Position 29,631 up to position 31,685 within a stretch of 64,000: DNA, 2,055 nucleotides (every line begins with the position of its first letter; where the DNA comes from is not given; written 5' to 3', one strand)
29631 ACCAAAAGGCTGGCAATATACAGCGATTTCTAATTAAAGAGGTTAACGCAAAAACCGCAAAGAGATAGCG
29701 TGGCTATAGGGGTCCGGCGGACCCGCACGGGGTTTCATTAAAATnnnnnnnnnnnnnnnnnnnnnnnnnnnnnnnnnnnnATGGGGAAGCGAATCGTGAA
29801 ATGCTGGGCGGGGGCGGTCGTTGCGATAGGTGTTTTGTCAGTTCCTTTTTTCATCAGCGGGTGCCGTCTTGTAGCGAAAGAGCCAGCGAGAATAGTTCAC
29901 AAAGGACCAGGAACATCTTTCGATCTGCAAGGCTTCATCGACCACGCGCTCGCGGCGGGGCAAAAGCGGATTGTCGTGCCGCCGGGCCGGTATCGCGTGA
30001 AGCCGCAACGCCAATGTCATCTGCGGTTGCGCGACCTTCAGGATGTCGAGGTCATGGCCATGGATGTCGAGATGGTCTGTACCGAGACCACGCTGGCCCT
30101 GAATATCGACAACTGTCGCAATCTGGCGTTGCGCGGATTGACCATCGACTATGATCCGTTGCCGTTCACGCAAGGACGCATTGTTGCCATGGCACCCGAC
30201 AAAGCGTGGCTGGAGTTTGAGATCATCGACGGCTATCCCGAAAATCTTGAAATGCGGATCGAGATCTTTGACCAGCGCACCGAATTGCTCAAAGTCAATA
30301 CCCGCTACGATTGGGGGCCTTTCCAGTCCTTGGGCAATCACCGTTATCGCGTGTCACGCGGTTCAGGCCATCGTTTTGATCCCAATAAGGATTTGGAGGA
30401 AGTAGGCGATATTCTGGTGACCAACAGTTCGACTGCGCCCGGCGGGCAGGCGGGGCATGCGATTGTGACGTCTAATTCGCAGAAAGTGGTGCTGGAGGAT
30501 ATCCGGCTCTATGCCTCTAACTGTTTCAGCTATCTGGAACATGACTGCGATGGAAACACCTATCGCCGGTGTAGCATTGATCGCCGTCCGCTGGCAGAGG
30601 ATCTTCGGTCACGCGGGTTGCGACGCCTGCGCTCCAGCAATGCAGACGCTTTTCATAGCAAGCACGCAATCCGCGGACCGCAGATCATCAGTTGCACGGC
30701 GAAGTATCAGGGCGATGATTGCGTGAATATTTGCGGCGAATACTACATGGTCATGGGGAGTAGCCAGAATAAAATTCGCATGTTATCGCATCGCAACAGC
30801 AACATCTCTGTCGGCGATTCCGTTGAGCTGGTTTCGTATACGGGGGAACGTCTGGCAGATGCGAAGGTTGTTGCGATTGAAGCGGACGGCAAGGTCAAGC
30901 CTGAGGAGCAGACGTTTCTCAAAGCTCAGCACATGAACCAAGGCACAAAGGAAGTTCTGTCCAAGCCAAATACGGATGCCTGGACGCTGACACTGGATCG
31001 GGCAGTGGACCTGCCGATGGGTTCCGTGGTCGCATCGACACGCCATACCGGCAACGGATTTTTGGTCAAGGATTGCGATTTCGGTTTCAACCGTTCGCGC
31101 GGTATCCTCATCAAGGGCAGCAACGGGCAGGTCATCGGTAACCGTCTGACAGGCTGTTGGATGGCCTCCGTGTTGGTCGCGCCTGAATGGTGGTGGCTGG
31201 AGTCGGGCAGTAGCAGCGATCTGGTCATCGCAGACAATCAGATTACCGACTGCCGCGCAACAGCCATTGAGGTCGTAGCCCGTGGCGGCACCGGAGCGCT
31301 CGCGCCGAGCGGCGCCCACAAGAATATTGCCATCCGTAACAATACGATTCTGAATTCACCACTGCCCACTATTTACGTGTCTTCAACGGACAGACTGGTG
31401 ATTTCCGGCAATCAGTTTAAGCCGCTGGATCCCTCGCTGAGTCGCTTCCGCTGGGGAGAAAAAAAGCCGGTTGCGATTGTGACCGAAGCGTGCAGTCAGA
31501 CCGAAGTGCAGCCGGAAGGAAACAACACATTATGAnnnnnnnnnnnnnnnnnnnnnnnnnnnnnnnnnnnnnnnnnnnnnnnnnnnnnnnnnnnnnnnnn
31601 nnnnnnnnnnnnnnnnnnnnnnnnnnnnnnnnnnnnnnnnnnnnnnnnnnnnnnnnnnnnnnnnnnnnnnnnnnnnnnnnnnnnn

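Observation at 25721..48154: Twice-repeated gene module: PATR surface protein, then beta-helix enzyme(s), then a giant CBM/propeller/di-haem/FGE-fold protein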

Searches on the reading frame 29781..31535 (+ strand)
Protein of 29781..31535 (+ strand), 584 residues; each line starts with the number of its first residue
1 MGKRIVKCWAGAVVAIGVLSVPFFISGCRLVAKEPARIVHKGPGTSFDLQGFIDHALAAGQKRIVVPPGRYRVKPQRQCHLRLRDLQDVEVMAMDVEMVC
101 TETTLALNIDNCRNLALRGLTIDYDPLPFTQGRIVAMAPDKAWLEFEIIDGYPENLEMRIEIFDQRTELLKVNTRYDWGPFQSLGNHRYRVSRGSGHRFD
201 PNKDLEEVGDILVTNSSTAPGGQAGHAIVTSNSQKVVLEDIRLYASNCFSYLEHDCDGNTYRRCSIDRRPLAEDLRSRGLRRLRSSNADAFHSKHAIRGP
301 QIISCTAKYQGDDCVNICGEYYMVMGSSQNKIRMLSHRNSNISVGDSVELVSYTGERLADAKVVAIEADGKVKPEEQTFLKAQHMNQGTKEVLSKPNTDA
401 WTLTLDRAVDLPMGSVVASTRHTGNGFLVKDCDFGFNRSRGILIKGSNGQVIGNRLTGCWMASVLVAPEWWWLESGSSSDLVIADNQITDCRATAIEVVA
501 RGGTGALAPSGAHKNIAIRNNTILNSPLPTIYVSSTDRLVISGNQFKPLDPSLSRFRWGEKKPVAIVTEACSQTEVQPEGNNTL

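Call 4: search_protein_families(library=pfam, proteins=[window:29781-31535:+], max_evalue=0.01)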
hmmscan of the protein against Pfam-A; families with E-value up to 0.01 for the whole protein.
window:29781-31535:+ (584 aa): 2 families
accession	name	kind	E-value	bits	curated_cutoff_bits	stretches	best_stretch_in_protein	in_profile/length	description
PF13229.12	Beta_helix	-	2.4e-10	40.7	25.9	1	424-546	54-158/158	Right handed beta helix region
PF05048.19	NosD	-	0.0019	18.1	23.6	0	439-546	60-146/212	Periplasmic copper-binding protein (NosD)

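Call 12: search_protein_families(library=ncbifam, proteins=[window:29781-31535:+], max_evalue=0.01)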
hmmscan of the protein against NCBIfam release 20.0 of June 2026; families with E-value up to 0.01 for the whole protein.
window:29781-31535:+ (584 aa): 1 family
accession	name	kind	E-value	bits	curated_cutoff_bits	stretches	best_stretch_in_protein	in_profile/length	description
TIGR03804.1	para_beta_helix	repeat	0.00036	20.1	19.45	0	511-546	6-39/44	parallel beta-helix repeat protein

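Call 37: search_solved_structures(query=window:29781-31535:+, max_evalue=1)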
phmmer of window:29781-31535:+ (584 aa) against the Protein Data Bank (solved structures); distinct sequences matched with E-value up to 1: 3.
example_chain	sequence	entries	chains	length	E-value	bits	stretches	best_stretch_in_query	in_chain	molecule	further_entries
9i4f_A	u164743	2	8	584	0.0019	19.9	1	434-547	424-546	Alpha-1,3-galactosidase PpaGal | Alpha-1,3-galactosidase B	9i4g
5lw3_A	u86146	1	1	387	0.25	12.9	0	48-76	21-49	Poly(beta-D-mannuronate) C5 epimerase 6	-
8pvs_A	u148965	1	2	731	0.37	12.3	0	437-546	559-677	Alpha-1,3-galactosidase B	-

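Call 46: find_homologous_proteins(query=window:29781-31535:+, max_evalue=0.00001)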
Query window:29781-31535:+ (584 aa): 997 proteins with E <= 0.00001 among 8000 candidates; the best 120 are listed.
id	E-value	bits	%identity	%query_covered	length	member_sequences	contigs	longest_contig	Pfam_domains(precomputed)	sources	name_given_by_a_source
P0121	0.0e+0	1353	100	100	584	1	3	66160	PF13229.13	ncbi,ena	ncbi:MAG: right-handed parallel beta-helix repeat-containing protein [bacterium]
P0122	0.0e+0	1233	90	100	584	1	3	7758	PF13229.13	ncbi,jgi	jgi:hypothetical protein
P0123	0.0e+0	1209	89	100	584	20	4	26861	PF13229.13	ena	-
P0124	0.0e+0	1181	90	97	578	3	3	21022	PF13229.13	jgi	jgi:hypothetical protein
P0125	0.0e+0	1169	86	99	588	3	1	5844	PF13229.13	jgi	-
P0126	0.0e+0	1158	85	99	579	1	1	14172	PF13229.13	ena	-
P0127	0.0e+0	1154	86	98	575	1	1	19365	PF13229.13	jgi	-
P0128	0.0e+0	1149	87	98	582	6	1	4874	PF13229.13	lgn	-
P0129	0.0e+0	1115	85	97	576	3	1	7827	PF13229.13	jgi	jgi:hypothetical protein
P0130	0.0e+0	1104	85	95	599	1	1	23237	PF13229.13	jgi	-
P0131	0.0e+0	1091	81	97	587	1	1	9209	PF13229.13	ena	-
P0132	0.0e+0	1067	81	95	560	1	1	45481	PF13229.13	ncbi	-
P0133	0.0e+0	1048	78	96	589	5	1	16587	PF13229.13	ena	-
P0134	0.0e+0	1030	76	97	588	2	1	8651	PF13229.13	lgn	-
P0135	1.3e-295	1000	78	94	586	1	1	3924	PF13229.13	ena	-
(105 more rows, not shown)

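Call 47: find_encoding_contigs(protein=P0123, flank=10000, max_places=2)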
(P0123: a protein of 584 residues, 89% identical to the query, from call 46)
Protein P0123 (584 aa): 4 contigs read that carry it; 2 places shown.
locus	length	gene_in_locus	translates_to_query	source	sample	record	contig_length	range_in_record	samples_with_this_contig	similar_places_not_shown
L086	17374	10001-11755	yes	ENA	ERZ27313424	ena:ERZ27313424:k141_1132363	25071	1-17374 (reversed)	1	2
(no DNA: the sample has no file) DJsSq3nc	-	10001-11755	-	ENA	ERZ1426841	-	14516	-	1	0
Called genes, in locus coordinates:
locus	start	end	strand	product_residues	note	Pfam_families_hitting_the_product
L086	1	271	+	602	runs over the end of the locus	PF07737:ATLF (weak)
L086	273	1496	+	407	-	PF07690:MFS_1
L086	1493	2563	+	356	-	PF00356:LacI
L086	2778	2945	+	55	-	-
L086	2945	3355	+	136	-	PF01850:PIN (weak)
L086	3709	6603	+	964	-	PF12951:PATR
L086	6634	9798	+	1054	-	PF13229:Beta_helix, PF02057:Glyco_hydro_59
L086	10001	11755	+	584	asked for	PF13229:Beta_helix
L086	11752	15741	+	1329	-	PF18582:HZS_alpha, PF03781:FGE-sulfatase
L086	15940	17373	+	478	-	?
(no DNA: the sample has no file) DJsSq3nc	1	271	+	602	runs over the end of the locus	PF07737:ATLF (weak)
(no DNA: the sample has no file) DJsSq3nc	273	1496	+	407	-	PF07690:MFS_1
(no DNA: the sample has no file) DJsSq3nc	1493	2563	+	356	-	PF00356:LacI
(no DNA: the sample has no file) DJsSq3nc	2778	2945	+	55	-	-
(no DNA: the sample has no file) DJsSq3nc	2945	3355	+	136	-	PF01850:PIN (weak)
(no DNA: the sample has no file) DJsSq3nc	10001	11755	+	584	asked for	PF13229:Beta_helix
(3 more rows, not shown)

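Call 48: find_encoding_contigs(protein=P0124, flank=10000, max_places=2)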
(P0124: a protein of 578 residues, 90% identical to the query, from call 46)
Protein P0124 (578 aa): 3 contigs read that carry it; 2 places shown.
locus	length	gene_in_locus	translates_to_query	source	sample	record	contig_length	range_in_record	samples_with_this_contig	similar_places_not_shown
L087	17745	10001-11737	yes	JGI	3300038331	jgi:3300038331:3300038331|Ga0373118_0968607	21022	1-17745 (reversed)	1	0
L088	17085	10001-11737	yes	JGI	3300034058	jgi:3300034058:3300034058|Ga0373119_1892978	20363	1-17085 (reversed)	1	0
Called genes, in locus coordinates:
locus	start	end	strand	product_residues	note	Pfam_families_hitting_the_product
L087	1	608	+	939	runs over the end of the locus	PF12951:PATR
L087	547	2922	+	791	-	PF18657:YDG, PF18676:MBG_2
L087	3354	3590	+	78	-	PF13711:DUF4160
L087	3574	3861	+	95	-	PF10387:DUF2442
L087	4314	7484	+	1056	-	PF12951:PATR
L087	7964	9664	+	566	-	PF23763:Beta-barrel_GLAA-B_I, PF05048:NosD (faint), PF23764:Beta-barrel_GLAA-B_II, PF13229:Beta_helix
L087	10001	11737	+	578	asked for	PF13229:Beta_helix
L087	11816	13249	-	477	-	PF00772:DnaB, PF13481:AAA_25, PF03796:DnaB_C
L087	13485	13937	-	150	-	PF01281:Ribosomal_L9_N, PF03948:Ribosomal_L9_C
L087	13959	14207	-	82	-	PF01084:Ribosomal_S18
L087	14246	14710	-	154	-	PF00436:SSB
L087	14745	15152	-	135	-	PF01250:Ribosomal_S6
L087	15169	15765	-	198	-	PF01195:Pept_tRNA_hydro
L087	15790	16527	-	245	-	PF01386:Ribosomal_L25p, PF14693:Ribosomal_TL5_C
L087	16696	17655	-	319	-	PF13793:Pribosyltran_N, PF00156:Pribosyltran, PF14572:Pribosyl_synth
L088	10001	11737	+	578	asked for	PF13229:Beta_helix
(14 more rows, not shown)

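Call 49: find_encoding_contigs(protein=P0132, flank=10000, max_places=2)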
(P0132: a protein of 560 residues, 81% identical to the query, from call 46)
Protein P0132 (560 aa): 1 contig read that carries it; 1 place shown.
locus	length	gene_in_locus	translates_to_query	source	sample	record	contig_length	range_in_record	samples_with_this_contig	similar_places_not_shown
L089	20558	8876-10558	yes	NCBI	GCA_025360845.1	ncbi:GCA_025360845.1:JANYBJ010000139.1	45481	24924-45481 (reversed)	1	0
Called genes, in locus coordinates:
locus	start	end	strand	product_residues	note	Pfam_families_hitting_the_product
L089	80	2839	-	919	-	PF17132:Glyco_hydro_106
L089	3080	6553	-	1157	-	PF13385:Laminin_G_3, PF22842:Pel9A-like_beta_helix, PF13229:Beta_helix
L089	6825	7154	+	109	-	PF20586:DUF6788 (weak)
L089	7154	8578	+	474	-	PF13005:zf-IS66 (weak), PF03050:DDE_Tnp_IS66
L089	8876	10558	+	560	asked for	PF13229:Beta_helix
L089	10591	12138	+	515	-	PF14587:Glyco_hydr_30_2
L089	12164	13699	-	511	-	PF22544:HYDIN_VesB_CFA65-like_Ig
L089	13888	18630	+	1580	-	PF18884:TSP3_bac (weak)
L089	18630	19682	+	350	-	-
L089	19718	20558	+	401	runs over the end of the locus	-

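Call 87: predict_structure(alignment_id=A8)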
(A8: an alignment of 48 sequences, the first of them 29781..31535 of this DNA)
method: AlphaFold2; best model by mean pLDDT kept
length: 584 residues; sequences in the alignment: 48
mean_pLDDT: 93.2   pTM: 0.90
mean pLDDT of the five models: 93.2, 92.0, 91.5, 91.5, 91.4
residues with pLDDT >= 90: 514; 70-90: 31; 50-70: 24; < 50: 15
segments of 3 or more residues with pLDDT < 50: 1-4, 22-24, 26-30
pLDDT, mean of each block of 10 residues (from residue 1): 46 53 48 76 95 98 98 97 99 98 98 98 97 97 98 95 96 92 97 92 95 96 94 99 97 98 97 96 95 97 98 96 98 94 97 96 98 98 94 97 98 97 97 96 98 97 96 92 98 96 94 98 97 98 96 89 95 93 60
secondary structure, 60 per line:
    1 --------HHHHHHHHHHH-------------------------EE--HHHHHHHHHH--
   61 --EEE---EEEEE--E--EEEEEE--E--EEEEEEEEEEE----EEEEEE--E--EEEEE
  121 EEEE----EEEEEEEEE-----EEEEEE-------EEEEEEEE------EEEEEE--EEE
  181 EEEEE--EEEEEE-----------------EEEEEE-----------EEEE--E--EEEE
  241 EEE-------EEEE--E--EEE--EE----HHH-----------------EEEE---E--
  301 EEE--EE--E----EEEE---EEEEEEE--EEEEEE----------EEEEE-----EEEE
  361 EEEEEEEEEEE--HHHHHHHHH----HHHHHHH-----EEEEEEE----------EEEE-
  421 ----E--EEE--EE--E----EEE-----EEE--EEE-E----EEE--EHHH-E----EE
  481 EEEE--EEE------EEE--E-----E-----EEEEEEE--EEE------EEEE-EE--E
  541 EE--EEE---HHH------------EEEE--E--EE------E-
elements in order: H9-19 H49-58 E63-65 E69-73 E79-84 E90-100 E105-110 E116-124 E129-137 E143-148 E156-163 E170-175 E178-185 E188-193 E211-216 E228-231 E237-243 E251-254 E260-262 E291-294 E301-303 E315-318 E322-328 E331-336 E347-351 E357-371 H374-382 H387-393 E399-405 E416-419 E428-430 E442-444 E450-452 E455-457 E464-466 E479-484 E487-489 E496-498 E513-519 E522-524 E531-534 E540-542 E545-547 E566-569

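Call 89: fold_search(model_id=the predicted structure, library=pdb)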
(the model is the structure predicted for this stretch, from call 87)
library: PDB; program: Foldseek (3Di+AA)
matches with E <= 10: 778; with E <= 0.001: 73
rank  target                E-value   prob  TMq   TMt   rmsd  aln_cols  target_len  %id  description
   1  9bev_A                2.1e-27  1.00  0.64  0.65   6.4       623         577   15  Structure of GH110A in complex with a lambda-carrageenan oligosaccharide (released 2025-08-27)
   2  9i4f_A                1.9e-26  1.00  0.68  0.68   5.4       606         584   14  Blood Type B-converting alpha-1,3-galactosidase PpaGal from Pedobacter panaciterrae in its apo form (released 2025-03-12)
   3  9beh_A                1.9e-26  1.00  0.64  0.65   6.1       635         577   14  Structure of GH110A in complex with galactose-6-sulfate (released 2025-08-27)
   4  7jw4_A                3.5e-25  1.00  0.65  0.64   6.0       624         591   16  Crystal structure of PdGH110B in complex with D-galactose (released 2020-11-04)
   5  7jwf_B                4.2e-25  1.00  0.66  0.66   5.2       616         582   16  Crystal structure of PdGH110B D344N in complex with alpha-(1,3)-galactobiose (released 2020-11-04)
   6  9beu_A                4.2e-25  1.00  0.66  0.66   5.5       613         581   16  Structure of GH110B in complex with a lambda-carrageenan oligosaccharide (released 2025-08-27)
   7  9beu_B                6.1e-25  1.00  0.67  0.67   5.1       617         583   17  Structure of GH110B in complex with a lambda-carrageenan oligosaccharide (released 2025-08-27)
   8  8yk1_A                1.3e-24  1.00  0.62  0.46   6.0       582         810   16  Blood group B alpha-1,3-galactosidase AgaBb from Bifidobacterium bifidum, construct 23-844 (released 2024-07-10)
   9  7jwf_A                1.6e-24  1.00  0.66  0.66   5.6       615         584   16  Crystal structure of PdGH110B D344N in complex with alpha-(1,3)-galactobiose (released 2020-11-04)
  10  7jw4_B                2.4e-24  1.00  0.66  0.66   5.3       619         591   16  Crystal structure of PdGH110B in complex with D-galactose (released 2020-11-04)
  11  8yk3_B                2.7e-24  1.00  0.66  0.62   6.7       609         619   18  Blood group B alpha-1,3-galactosidase AgaBb from Bifidobacterium bifidum, construct T7-tag_24-673 (released 2024-07-10)
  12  8yk2_A                1.1e-23  1.00  0.63  0.58   6.0       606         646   16  Blood group B alpha-1,3-galactosidase AgaBb from Bifidobacterium bifidum, construct T7-tag_24-700 (released 2024-07-10)
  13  8yk2_B                1.7e-23  1.00  0.62  0.56   7.0       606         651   17  Blood group B alpha-1,3-galactosidase AgaBb from Bifidobacterium bifidum, construct T7-tag_24-700 (released 2024-07-10)
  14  8pvs_A                2.6e-23  1.00  0.68  0.55   5.3       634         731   17  Targeting extended blood antigens by Akkermansia muciniphila enzymes unveils a missing link for generating universal d (released 2024-02-28)
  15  8yk3_A                8.6e-23  1.00  0.64  0.60   5.7       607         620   16  Blood group B alpha-1,3-galactosidase AgaBb from Bifidobacterium bifidum, construct T7-tag_24-673 (released 2024-07-10)
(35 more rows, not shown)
